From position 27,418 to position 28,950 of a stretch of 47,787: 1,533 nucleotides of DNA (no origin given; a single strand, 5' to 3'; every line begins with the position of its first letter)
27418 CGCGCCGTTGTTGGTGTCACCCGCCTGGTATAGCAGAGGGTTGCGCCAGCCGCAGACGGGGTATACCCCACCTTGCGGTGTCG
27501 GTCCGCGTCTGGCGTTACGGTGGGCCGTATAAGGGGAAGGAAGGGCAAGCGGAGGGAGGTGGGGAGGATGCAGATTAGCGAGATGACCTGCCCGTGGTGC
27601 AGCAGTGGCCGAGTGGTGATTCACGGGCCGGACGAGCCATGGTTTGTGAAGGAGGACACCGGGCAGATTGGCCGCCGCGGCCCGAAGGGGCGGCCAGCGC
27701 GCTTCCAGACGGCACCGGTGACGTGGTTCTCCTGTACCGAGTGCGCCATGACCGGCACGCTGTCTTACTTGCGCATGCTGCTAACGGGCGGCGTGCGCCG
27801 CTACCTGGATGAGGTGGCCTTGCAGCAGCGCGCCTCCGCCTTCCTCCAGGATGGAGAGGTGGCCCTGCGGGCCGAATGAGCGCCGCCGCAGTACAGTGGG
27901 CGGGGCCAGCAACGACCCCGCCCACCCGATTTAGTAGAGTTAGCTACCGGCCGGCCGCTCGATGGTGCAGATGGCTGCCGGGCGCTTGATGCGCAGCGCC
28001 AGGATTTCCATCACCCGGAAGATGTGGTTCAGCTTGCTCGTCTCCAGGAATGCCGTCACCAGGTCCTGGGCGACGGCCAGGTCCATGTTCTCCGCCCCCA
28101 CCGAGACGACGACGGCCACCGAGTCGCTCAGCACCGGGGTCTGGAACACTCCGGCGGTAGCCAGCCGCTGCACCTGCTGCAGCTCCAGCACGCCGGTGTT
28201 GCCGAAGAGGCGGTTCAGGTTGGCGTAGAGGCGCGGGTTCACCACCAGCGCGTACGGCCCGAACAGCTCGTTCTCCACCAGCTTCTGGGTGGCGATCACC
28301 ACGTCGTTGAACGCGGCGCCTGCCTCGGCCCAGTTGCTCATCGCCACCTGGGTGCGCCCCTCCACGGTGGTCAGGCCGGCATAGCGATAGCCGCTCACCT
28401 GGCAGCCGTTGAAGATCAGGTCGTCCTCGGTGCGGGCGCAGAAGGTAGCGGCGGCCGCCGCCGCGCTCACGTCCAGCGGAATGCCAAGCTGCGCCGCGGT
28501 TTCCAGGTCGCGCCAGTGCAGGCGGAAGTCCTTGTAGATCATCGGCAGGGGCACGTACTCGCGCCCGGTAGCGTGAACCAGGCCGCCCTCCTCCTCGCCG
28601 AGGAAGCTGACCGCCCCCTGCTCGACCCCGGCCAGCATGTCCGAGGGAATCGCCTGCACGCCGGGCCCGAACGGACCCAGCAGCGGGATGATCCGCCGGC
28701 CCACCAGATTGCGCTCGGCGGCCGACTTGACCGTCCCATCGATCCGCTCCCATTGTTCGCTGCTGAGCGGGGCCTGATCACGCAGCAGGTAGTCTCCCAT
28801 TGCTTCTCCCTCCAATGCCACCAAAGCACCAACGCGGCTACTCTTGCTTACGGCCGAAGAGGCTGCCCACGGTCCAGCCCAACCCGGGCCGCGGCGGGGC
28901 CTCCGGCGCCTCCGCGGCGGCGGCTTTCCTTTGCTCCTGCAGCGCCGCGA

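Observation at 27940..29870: Family-1 encapsulin operon with an unusual fused double ferritin-like cargo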

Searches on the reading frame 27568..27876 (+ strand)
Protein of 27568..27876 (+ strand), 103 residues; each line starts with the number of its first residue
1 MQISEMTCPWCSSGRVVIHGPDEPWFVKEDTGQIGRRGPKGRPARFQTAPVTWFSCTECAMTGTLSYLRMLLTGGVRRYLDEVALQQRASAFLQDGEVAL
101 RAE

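Call 51: find_homologous_proteins(query=window:27568-27876:+, max_evalue=0.001)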
Query seq(103 aa) (103 aa): 9 proteins with E <= 0.001 among 12 candidates.
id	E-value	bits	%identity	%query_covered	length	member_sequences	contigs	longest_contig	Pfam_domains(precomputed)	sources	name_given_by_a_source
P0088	1.4e-56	207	85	100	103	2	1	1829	-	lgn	-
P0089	5.3e-51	189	78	97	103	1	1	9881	-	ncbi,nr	ncbi:MAG: hypothetical protein HY321_03300 [Armatimonadetes bacterium]|nr:hypothetical protein [Arma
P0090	1.6e-50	188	80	97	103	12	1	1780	-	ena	-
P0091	2.1e-50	187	80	97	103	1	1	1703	-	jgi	-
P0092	1.2e-48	182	78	96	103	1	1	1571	-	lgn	-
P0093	1.5e-47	178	74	100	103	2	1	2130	-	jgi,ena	-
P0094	1.2e-43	165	70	96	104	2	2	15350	-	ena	-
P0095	4.8e-41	157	66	100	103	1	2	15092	-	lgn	-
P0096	9.8e-40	153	71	94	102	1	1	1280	-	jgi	-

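Call 52: find_encoding_contigs(protein=P0095, flank=5000, max_places=2)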
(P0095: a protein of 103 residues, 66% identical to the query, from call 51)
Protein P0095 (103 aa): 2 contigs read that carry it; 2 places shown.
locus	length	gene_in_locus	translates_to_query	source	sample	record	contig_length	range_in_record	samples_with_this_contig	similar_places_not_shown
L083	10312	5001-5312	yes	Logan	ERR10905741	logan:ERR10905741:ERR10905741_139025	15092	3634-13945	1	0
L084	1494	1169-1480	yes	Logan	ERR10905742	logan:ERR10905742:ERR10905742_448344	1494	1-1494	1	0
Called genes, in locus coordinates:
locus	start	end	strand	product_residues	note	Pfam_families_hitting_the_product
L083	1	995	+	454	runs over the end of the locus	PF06082:YjbH (faint)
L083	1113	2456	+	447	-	PF13620:CarboxypepD_reg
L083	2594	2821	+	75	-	PF12732:YtxH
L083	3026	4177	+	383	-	PF01590:GAF, PF13185:GAF_2, PF13492:GAF_3 (weak), PF00990:GGDEF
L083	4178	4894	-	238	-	PF00730:HhH-GPD, PF00633:HHH (faint)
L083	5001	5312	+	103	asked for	-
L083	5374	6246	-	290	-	PF04454:Linocin_M18, PF19774:DUF6260, PF09950:Major_capside (faint)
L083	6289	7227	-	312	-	PF00210:Ferritin, PF02915:Rubrerythrin, PF03232:COQ7 (faint), PF05067:Mn_catalase (faint), PF09537:DUF2383 (faint), PF12902:Ferritin-like (faint), PF19825:DUF6306 (faint), PF00210:Ferritin, +1 more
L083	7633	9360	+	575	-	PF00795:CN_hydrolase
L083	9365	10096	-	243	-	PF01988:VIT1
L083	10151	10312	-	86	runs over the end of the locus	-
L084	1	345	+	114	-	?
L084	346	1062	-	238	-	PF00730:HhH-GPD, PF00633:HHH (faint)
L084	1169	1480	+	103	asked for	-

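Call 53: find_encoding_contigs(protein=P0094, flank=5000, max_places=2)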
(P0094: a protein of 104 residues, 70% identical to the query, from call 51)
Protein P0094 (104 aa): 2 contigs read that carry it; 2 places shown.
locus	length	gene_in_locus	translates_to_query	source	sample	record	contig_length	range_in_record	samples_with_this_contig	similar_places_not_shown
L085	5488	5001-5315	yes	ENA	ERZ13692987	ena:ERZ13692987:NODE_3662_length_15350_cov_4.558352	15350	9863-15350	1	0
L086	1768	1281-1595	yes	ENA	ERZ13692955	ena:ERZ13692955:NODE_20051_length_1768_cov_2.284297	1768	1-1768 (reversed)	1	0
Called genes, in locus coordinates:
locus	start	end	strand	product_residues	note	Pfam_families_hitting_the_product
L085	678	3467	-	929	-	PF22842:Pel9A-like_beta_helix (faint), PF13229:Beta_helix (weak)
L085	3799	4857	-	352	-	PF01699:Na_Ca_ex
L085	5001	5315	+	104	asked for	-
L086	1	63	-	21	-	?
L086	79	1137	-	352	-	PF01699:Na_Ca_ex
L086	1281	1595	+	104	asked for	-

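Call 54: find_encoding_contigs(protein=P0093, flank=3000, max_places=2)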
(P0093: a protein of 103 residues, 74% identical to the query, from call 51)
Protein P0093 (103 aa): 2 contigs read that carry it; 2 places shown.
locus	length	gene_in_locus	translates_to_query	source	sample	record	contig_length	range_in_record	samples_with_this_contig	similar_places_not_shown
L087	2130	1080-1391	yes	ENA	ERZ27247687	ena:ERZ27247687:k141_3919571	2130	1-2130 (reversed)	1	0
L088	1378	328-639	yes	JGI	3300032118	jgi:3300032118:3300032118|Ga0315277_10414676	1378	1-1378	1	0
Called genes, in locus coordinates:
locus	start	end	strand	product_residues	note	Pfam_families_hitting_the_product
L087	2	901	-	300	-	?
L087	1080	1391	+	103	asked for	-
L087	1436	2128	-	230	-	?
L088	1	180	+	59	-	?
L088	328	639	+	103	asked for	-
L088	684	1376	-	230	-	?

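Call 57: search_protein_families(library=pfam, proteins=[window:27568-27876:+], max_evalue=10)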
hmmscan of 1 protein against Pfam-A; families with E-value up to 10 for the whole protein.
seq(103 aa): 4 families
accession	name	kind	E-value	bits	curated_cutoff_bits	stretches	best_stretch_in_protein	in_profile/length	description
PF14354.12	Lar_restr_allev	-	0.054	14.2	28.6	1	8-64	6-34/58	Restriction alleviation protein Lar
PF23547.1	Zn_ribbon_FGT1_1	-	0.12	12.4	27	1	51-65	18-32/35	FORGETTER1 first zinc ribbon domain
PF03811.18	Zn_ribbon_InsA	-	0.16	12.1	26.1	1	6-20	6-20/35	InsA N-terminal domain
PF24749.2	DUF7695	-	0.22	11.8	25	1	54-72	27-45/58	Domain of unknown function (DUF7695)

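Call 62: predict_structure(alignment_id=A3)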
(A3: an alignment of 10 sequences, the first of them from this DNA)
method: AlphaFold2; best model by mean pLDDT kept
length: 103 residues; sequences in the alignment: 10
mean_pLDDT: 50.3   pTM: 0.34
mean pLDDT of the five models: 50.3, 49.9, 49.5, 49.1, 43.0
residues with pLDDT >= 90: 0; 70-90: 0; 50-70: 52; < 50: 51
segments of 3 or more residues with pLDDT < 50: 1-5, 23-52, 63-72
pLDDT, mean of each block of 10 residues (from residue 1): 48 59 43 39 34 54 49 56 64 58 48
secondary structure, 60 per line:
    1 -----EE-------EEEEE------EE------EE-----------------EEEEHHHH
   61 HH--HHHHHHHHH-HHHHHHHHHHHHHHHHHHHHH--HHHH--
elements in order: E15-19 E53-56 H57-62 H65-73 H75-95 H98-101

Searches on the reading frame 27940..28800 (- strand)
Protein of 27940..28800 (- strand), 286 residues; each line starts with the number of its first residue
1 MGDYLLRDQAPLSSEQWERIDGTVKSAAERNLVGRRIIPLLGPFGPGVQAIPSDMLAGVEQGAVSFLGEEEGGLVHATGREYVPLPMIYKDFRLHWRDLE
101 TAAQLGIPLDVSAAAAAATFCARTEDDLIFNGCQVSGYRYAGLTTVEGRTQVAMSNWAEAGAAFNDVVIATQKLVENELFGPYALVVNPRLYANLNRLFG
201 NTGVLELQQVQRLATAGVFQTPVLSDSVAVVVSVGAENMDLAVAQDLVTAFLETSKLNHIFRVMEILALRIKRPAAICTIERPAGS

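Call 4: search_protein_families(library=pfam, proteins=[window:27940-28800:-], max_evalue=1)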
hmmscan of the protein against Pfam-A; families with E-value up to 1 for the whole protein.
window:27940-28800:- (286 aa): 4 families
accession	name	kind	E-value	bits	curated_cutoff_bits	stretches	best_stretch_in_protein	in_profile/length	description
PF04454.18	Linocin_M18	-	5.4e-70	236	24.3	1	3-267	2-252/253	Encapsulating protein for peroxidase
PF19774.5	DUF6260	-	1.1e-11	44.8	26.6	1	82-273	81-290/301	Family of unknown function (DUF6260)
PF09950.15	Major_capside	-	0.00012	21.9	26.8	1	79-159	21-99/251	Major capsid protein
PF20411.3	DUF6697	-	0.26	11.6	23.9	0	1-30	78-107/177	Domain of unknown function (DUF6697)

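Call 5: search_protein_families(library=ncbifam, proteins=[window:27940-28800:-], max_evalue=1)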
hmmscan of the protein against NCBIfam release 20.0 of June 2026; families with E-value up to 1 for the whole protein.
window:27940-28800:- (286 aa): 1 family
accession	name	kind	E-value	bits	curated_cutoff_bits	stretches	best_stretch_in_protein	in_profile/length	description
NF041155.2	encap_f1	equivalog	2.7e-82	276.1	100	1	5-280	1-261/261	family 1 encapsulin nanocompartment shell protein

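Call 8: search_solved_structures(query=window:27940-28800:-, max_evalue=0.001)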
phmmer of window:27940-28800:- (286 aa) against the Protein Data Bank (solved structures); distinct sequences matched with E-value up to 0.001: 37.
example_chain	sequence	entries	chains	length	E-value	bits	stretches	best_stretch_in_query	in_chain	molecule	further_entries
4pt2_P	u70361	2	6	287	2.4e-86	292.6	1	1-282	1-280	Encapsulin protein | Type 1 encapsulin shell protein EncA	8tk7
7s4q_A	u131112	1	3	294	2.6e-86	292.5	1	1-282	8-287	EncA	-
7s20_A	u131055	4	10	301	2.9e-86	292.4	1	1-282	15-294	EncA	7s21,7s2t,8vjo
8v4n_A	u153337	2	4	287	2.1e-84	286.3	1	1-282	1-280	Type 1 encapsulin shell protein EncA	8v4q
9i8e_C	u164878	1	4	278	7.3e-80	271.4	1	3-281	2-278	Encapsulin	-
9b9i_A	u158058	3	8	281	1.1e-79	270.8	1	1-282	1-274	Type 1 encapsulin shell protein EncA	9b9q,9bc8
9i8f_C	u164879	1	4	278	1.8e-78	266.8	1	3-281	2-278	Encapsulin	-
6nj8_A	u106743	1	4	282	5.2e-70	239.1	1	7-283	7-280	Encapsulating protein for a DyP-type peroxidase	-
9fy6_A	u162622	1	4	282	3.3e-69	236.4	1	3-281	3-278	Bacteriocin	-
7mh2_A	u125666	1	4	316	6.8e-67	228.9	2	75-283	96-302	T4GALA Engineered Protein Nanocage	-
8rvj_A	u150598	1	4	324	1.4e-66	227.9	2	75-283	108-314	Type 1 encapsulin shell protein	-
9zvv_A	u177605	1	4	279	6.6e-63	215.8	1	8-283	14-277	Type 1 encapsulin shell protein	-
9zw3_A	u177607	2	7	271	2.9e-61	210.4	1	7-283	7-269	Type 1 encapsulin shell protein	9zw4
2e0z_A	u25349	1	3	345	3.6e-15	59.3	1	72-281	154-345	Virus-like particle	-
7lij_A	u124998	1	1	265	6.9e-15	58.3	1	3-278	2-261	Maritimacin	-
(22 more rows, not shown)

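Call 42: search_solved_structures(query=window:27943-28800:-, max_evalue=1e-60, show_alignments=1)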
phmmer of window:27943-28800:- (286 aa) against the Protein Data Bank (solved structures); distinct sequences matched with E-value up to 1e-60: 13.
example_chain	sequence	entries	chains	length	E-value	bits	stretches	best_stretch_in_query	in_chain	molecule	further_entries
4pt2_P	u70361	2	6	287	2.4e-86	292.6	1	1-282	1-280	Encapsulin protein | Type 1 encapsulin shell protein EncA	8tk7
7s4q_A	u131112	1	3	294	2.6e-86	292.5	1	1-282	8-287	EncA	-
7s20_A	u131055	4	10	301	2.9e-86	292.4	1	1-282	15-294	EncA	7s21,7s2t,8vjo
8v4n_A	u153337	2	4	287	2.1e-84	286.3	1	1-282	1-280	Type 1 encapsulin shell protein EncA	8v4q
9i8e_C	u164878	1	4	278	7.3e-80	271.4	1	3-281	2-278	Encapsulin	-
9b9i_A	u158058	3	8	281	1.1e-79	270.8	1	1-282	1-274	Type 1 encapsulin shell protein EncA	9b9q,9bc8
9i8f_C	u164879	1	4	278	1.8e-78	266.8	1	3-281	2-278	Encapsulin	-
6nj8_A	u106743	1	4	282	5.2e-70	239.1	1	7-283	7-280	Encapsulating protein for a DyP-type peroxidase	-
9fy6_A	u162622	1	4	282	3.3e-69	236.4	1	3-281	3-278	Bacteriocin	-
7mh2_A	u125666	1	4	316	6.8e-67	228.9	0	75-283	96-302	T4GALA Engineered Protein Nanocage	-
8rvj_A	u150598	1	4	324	1.4e-66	227.9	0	75-283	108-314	Type 1 encapsulin shell protein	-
9zvv_A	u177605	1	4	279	6.6e-63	215.8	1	8-283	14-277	Type 1 encapsulin shell protein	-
9zw3_A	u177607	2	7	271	2.9e-61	210.4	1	7-283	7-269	Type 1 encapsulin shell protein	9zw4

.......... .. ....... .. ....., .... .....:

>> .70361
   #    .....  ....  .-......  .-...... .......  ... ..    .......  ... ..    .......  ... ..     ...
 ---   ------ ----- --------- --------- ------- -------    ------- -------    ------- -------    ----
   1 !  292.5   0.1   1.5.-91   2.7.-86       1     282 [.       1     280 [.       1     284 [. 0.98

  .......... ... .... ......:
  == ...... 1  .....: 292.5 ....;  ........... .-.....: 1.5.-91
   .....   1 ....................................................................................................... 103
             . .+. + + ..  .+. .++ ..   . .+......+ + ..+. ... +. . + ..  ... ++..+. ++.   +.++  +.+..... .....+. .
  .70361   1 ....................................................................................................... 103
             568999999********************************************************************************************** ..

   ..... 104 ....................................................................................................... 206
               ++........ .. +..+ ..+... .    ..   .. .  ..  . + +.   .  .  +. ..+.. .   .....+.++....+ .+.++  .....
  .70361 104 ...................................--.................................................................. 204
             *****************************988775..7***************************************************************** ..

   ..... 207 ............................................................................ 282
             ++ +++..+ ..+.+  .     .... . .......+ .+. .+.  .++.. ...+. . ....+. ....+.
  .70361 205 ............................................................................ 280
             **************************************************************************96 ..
